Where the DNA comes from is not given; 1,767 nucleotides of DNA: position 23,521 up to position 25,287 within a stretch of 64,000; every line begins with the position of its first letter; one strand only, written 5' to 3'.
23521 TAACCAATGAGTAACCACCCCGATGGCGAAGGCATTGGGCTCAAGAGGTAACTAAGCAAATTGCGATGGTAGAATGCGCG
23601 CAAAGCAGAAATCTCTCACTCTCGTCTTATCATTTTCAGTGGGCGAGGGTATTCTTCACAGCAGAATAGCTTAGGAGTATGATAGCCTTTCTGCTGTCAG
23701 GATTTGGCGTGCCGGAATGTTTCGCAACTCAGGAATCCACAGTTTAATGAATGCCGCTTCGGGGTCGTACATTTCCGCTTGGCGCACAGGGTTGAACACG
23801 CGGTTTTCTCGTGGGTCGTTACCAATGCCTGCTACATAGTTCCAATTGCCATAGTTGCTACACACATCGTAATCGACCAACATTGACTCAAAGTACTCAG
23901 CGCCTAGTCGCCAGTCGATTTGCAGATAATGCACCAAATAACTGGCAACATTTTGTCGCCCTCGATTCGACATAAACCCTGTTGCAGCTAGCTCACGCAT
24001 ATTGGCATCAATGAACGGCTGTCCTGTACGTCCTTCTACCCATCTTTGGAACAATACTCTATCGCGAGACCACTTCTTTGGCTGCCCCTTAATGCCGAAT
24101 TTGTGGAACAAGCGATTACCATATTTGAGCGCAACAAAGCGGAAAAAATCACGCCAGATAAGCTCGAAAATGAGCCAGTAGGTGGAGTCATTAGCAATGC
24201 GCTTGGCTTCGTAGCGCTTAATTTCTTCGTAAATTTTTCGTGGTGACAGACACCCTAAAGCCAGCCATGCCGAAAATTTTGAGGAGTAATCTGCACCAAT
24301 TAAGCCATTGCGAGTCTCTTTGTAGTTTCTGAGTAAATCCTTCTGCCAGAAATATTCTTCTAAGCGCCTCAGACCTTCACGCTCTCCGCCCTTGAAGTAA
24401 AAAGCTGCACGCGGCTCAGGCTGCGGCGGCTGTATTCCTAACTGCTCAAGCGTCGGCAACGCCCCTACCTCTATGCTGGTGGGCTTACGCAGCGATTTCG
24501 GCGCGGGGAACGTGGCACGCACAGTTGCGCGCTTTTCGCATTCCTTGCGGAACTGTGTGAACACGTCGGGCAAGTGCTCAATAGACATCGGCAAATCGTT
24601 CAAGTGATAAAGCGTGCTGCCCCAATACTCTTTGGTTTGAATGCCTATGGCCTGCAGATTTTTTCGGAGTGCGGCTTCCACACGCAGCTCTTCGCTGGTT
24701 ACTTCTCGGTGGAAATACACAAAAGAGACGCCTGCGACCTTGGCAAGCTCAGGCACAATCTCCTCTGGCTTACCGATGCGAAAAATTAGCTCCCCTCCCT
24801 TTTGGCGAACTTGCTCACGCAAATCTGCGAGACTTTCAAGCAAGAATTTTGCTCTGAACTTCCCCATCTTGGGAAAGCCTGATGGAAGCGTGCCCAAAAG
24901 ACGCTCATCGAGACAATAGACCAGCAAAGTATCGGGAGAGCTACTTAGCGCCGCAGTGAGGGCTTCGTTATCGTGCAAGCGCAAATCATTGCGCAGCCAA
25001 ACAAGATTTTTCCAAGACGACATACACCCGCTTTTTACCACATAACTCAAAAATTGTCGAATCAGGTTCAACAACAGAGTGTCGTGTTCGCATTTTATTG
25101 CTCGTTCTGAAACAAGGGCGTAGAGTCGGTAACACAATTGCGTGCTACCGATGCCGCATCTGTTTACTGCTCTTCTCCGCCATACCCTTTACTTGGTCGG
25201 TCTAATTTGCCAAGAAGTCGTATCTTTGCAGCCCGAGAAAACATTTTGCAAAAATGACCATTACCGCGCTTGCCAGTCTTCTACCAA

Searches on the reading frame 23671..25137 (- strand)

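Call 61: search_protein_families(library=pfam, proteins=[window:23671-25137:-], max_evalue=0.001)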
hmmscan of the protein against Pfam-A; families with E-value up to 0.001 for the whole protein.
window:23671-25137:- (488 aa): 2 families
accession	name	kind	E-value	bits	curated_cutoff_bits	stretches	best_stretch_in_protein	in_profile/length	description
PF03441.19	FAD_binding_7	-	3.9e-54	183.6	27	1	324-481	3-163/203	FAD binding domain of DNA photolyase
PF00875.24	DNA_photolyase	-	1.2e-44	152.6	26.6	1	45-213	2-163/164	DNA photolyase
